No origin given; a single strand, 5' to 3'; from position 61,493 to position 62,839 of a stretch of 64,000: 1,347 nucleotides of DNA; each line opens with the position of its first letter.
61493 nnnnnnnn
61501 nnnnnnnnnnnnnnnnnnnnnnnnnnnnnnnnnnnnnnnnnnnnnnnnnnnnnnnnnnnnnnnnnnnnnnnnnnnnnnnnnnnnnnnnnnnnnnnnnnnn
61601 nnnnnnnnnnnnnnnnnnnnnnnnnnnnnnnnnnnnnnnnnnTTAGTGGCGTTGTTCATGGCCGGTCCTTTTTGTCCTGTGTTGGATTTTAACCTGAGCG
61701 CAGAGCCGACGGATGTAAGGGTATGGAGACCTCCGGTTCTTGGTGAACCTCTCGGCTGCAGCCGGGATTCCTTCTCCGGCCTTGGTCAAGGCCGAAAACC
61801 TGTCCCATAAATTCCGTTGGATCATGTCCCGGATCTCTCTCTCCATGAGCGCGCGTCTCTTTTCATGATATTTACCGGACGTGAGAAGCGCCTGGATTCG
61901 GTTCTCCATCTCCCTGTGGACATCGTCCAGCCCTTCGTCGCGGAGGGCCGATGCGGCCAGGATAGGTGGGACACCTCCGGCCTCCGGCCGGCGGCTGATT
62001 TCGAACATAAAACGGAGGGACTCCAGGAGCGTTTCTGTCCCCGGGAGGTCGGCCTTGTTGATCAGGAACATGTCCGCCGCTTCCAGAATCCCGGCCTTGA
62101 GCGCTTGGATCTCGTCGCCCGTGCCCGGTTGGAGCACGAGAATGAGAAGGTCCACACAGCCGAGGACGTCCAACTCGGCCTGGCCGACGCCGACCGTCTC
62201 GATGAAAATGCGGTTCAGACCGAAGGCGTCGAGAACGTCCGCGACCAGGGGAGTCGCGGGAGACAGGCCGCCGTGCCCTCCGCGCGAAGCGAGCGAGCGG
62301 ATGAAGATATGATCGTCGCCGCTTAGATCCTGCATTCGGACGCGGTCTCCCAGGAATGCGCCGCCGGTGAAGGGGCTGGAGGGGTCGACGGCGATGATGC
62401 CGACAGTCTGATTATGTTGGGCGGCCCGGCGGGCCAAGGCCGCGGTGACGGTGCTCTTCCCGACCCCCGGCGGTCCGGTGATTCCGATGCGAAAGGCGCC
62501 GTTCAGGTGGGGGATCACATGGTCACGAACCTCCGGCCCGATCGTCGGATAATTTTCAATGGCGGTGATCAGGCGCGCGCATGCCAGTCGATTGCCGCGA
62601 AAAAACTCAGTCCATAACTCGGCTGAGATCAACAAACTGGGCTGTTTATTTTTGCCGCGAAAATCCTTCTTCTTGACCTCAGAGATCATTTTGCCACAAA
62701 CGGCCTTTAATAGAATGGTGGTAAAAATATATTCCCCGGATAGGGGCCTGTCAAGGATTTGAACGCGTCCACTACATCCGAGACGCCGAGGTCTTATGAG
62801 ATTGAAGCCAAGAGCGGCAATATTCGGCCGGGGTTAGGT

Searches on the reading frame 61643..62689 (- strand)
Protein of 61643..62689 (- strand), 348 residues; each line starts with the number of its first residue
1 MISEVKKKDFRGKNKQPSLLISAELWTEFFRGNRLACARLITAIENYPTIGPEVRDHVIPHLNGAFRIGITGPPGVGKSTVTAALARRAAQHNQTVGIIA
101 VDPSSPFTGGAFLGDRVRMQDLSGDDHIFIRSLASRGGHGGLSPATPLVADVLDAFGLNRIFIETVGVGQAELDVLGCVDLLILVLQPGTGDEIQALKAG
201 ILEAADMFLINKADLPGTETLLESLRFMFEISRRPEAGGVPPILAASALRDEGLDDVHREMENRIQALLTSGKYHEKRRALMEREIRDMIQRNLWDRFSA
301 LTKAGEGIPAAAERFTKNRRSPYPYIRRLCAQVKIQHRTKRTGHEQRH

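Call 9: search_protein_families(library=pfam, proteins=[window:61643-62689:-])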
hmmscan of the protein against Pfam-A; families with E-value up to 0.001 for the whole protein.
window:61643-62689:- (348 aa): 11 families
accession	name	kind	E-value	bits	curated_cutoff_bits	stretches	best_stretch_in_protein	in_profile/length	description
PF03308.22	MeaB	-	2.8e-73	246.7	23.1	1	38-300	2-270/273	Methylmalonyl Co-A mutase-associated GTPase MeaB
PF02492.25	cobW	-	2.2e-06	27.8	20.7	0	158-225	84-165/180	CobW/HypB/UreG, nucleotide-binding domain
PF01656.29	CbiA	-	3.4e-05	24.2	25.4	1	75-157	9-54/125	CobQ/CobB/MinD/ParA nucleotide binding domain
PF10609.15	ParA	-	5.1e-05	23.3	27.1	0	74-102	13-41/246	NUBPL iron-transfer P-loop NTPase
PF13238.12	AAA_18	-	0.00014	22.7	29.4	1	68-89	1-22/128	AAA domain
PF13401.12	AAA_22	-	0.00015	22.5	27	0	70-114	10-52/130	AAA domain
PF02374.21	ArsA_ATPase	-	0.00024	20.8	24.3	1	70-104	6-40/305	Anion-transporting ATPase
PF13191.12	AAA_16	-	0.0006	20.8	32.6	0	70-97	29-56/167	AAA ATPase domain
PF13481.12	AAA_25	-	0.00062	19.9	27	0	48-97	16-65/195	AAA domain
PF03266.21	NTPase_1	-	0.00075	19.8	23.9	0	67-97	1-31/168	NTPase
PF13521.12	AAA_28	-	0.00092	19.9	27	0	67-88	1-22/164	AAA domain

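Call 57: search_protein_families(library=ncbifam, proteins=[window:61643-62689:-], max_evalue=1e-10)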
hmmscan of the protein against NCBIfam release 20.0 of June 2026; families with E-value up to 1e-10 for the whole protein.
window:61643-62689:- (348 aa): 3 families
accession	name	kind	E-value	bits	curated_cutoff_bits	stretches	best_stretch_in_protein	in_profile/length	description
TIGR00750.1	lao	equivalog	1.3e-78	264.2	240.75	1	32-303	1-275/300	methylmalonyl Co-A mutase-associated GTPase MeaB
NF006958.0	PRK09435.1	equivalog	2.9e-64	217.2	329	1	23-334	11-329/333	methylmalonyl Co-A mutase-associated GTPase MeaB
NF045497.1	IsobCoAmut_IcmF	equivalog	1.1e-31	109.6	1500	1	30-272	150-402/1076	fused isobutyryl-CoA mutase/GTPase IcmF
